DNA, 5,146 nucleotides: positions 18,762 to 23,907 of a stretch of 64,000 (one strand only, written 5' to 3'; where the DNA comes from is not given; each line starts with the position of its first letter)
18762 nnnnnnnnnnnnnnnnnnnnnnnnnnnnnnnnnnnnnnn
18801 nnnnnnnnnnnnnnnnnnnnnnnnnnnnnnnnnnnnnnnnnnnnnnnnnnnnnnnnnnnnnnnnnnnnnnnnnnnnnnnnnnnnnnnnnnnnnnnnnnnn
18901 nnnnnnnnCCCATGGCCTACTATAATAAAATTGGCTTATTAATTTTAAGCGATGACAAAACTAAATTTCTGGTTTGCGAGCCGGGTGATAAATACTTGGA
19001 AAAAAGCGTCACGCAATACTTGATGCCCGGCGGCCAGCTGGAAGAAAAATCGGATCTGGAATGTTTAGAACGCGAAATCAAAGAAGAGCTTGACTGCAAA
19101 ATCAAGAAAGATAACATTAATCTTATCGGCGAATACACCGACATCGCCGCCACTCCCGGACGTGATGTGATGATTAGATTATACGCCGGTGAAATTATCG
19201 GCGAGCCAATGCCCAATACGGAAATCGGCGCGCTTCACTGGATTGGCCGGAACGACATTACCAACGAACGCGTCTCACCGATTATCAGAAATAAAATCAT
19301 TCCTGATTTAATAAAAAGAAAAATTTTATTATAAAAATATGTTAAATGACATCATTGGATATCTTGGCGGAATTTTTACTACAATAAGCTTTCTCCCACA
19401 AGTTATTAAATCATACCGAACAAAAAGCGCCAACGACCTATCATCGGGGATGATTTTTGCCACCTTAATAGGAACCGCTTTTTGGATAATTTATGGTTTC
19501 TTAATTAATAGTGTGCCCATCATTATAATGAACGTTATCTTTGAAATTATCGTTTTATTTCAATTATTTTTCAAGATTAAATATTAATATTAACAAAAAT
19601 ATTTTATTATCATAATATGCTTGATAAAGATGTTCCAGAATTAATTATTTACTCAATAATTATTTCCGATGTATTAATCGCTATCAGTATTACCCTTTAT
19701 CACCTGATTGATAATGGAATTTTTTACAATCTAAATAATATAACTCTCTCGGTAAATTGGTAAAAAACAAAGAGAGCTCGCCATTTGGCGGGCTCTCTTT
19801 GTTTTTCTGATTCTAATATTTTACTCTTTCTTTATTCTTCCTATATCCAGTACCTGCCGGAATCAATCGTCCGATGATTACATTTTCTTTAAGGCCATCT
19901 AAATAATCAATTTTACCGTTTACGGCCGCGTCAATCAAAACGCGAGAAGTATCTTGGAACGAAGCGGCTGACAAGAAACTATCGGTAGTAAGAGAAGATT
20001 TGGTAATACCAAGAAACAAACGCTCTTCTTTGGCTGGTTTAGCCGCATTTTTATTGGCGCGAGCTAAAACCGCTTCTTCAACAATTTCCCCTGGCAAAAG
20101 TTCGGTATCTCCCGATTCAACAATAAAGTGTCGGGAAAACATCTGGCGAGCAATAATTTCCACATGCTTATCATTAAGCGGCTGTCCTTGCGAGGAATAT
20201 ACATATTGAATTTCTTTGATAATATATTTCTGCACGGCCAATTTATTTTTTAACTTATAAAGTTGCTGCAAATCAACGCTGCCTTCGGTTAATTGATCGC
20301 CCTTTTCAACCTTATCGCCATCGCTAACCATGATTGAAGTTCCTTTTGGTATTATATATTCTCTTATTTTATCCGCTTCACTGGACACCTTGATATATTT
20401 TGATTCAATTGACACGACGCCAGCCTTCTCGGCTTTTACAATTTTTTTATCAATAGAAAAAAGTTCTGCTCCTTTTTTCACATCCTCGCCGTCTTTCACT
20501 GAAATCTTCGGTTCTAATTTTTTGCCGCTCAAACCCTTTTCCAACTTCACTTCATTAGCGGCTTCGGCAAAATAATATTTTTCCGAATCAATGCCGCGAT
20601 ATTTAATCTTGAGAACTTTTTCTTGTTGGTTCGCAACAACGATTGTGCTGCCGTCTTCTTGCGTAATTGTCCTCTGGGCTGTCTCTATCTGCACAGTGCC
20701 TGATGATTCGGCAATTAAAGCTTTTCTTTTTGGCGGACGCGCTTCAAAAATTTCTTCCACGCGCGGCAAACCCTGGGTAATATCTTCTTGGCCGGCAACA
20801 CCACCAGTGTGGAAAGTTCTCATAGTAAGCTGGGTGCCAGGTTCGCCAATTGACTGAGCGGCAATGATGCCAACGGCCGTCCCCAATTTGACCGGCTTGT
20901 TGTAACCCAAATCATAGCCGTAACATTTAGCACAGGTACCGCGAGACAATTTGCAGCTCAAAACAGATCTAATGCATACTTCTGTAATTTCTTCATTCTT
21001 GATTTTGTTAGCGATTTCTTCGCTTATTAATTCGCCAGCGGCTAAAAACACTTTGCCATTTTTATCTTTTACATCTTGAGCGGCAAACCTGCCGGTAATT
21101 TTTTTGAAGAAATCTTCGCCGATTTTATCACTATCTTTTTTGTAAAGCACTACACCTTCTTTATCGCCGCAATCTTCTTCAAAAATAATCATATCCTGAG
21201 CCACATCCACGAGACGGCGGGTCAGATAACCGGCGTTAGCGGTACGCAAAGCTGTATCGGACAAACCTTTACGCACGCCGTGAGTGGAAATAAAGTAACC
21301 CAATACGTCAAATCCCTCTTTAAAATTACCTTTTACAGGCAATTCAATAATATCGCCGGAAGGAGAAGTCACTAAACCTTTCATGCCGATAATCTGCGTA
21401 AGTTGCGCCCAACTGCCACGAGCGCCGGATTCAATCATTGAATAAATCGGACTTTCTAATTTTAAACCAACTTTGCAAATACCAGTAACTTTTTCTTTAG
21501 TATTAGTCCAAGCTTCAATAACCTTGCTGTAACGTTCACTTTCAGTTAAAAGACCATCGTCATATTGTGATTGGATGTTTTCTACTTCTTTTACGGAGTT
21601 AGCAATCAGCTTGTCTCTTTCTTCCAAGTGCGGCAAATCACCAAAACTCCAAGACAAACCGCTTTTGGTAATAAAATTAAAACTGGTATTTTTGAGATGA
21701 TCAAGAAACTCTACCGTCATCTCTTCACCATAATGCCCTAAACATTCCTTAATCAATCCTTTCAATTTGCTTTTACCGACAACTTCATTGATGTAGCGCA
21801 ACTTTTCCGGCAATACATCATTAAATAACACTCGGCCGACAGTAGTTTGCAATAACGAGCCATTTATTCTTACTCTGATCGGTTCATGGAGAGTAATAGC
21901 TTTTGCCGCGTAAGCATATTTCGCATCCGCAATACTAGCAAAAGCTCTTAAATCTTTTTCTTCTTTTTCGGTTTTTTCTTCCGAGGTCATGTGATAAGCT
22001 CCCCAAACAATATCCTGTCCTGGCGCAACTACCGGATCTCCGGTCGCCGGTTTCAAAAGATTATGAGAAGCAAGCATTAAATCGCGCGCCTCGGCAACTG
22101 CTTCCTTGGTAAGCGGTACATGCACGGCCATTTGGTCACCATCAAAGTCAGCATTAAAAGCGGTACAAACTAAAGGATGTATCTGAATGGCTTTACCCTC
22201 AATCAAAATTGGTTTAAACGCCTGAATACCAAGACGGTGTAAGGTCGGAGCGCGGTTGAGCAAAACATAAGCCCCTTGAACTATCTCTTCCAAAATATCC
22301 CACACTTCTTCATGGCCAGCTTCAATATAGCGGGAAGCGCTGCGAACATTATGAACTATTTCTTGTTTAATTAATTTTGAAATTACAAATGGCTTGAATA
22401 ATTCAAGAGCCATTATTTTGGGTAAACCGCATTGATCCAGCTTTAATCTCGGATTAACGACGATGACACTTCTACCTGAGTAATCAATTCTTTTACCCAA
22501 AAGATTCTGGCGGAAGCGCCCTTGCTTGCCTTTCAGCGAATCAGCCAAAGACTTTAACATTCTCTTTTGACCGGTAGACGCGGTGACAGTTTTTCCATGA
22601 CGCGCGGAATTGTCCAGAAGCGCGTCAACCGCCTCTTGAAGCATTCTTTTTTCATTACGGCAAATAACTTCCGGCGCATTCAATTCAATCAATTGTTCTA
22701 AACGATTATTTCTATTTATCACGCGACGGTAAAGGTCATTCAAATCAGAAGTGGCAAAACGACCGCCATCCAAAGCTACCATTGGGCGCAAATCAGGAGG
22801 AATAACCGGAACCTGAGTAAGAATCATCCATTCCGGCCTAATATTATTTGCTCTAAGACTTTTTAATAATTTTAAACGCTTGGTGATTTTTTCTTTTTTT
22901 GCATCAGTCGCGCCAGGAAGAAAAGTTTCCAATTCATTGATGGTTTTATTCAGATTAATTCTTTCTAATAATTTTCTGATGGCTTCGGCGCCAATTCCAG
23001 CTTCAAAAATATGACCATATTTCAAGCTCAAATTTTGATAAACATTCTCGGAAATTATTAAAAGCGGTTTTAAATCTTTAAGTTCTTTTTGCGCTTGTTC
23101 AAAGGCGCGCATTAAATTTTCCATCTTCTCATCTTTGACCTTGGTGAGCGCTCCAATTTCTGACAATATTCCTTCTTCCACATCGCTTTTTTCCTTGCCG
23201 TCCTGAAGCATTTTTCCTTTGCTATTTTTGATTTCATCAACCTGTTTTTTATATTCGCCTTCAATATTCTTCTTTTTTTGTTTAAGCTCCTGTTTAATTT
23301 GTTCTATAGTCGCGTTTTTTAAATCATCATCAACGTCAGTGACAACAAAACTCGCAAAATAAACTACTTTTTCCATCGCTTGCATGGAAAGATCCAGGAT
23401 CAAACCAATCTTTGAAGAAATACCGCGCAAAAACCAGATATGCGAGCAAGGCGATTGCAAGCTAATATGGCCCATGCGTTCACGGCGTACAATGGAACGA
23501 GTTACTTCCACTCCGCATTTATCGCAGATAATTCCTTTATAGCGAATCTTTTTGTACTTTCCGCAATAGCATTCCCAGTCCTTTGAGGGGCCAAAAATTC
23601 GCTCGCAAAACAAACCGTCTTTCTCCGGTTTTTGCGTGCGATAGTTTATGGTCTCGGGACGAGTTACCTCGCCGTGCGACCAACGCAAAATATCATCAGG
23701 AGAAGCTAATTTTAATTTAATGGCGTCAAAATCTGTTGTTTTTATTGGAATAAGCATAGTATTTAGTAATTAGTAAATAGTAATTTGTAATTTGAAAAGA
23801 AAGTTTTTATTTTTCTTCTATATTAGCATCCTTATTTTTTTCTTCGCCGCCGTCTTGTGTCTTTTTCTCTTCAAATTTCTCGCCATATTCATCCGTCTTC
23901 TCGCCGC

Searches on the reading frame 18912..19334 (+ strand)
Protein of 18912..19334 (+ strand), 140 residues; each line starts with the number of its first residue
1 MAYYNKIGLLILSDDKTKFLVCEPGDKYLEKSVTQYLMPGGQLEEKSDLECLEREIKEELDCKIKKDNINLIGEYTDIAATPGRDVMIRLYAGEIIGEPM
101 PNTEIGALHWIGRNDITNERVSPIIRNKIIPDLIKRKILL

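Call 82: search_protein_families(library=pfam, proteins=[window:18912-19334:+], max_evalue=0.00001)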
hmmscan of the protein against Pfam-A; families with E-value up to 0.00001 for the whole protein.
window:18912-19334:+ (140 aa): 1 family
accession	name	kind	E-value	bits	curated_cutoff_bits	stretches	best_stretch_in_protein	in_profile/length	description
PF00293.34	NUDIX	-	8.5e-10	39.2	21.1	1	9-123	8-125/134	NUDIX domain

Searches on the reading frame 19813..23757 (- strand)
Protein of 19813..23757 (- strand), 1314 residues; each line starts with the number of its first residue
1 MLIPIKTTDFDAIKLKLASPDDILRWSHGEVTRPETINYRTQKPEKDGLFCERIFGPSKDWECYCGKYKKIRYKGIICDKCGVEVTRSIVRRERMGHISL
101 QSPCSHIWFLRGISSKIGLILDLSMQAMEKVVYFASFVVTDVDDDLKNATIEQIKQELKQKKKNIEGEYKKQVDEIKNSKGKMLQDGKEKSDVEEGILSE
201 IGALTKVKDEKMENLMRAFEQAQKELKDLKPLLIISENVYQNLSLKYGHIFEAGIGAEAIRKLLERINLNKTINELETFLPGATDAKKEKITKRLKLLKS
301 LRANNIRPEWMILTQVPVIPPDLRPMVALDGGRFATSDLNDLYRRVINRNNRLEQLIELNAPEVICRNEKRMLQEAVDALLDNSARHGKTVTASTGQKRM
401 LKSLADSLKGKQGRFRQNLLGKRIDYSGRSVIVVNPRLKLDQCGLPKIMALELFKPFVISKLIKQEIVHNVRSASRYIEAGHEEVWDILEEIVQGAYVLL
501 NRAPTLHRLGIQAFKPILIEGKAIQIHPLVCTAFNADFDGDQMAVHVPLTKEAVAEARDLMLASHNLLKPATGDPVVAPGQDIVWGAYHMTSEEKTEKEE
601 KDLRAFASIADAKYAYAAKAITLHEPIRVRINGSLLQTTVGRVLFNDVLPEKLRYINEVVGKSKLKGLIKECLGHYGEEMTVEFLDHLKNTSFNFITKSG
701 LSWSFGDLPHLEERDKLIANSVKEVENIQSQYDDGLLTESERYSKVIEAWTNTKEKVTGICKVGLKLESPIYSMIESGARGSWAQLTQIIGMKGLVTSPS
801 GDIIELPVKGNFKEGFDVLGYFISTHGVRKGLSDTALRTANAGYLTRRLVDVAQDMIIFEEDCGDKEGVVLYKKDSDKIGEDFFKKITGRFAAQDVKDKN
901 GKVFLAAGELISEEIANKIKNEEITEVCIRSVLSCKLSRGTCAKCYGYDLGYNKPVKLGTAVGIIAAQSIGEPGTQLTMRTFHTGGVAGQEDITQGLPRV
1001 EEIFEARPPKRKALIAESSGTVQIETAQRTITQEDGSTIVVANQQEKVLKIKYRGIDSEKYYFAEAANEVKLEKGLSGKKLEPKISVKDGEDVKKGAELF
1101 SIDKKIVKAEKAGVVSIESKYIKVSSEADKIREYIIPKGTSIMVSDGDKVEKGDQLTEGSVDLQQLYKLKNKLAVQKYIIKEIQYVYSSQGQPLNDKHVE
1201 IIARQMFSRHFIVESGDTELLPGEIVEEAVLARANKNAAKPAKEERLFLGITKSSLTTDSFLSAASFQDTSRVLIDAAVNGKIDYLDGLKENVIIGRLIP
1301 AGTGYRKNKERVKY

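Call 82: search_protein_families(library=pfam, proteins=[window:19813-23757:-], max_evalue=0.00001)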
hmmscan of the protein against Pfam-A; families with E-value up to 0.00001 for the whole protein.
window:19813-23757:- (1314 aa): 5 families
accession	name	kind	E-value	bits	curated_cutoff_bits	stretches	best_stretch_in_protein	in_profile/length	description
PF04997.17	RNA_pol_Rpb1_1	-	1.5e-76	258.2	39.7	1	9-419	3-312/312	RNA polymerase Rpb1, domain 1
PF04998.22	RNA_pol_Rpb1_5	-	3.3e-58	197.7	28.5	1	815-1256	1-264/267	RNA polymerase Rpb1, domain 5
PF00623.25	RNA_pol_Rpb1_2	-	4.7e-40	138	25.3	2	486-562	89-165/166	RNA polymerase Rpb1, domain 2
PF04983.23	RNA_pol_Rpb1_3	-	1.6e-24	87.1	28.9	1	566-708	1-162/162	RNA polymerase Rpb1, domain 3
PF05000.22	RNA_pol_Rpb1_4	-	5.9e-10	39.5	24.8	1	738-812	2-106/107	RNA polymerase Rpb1, domain 4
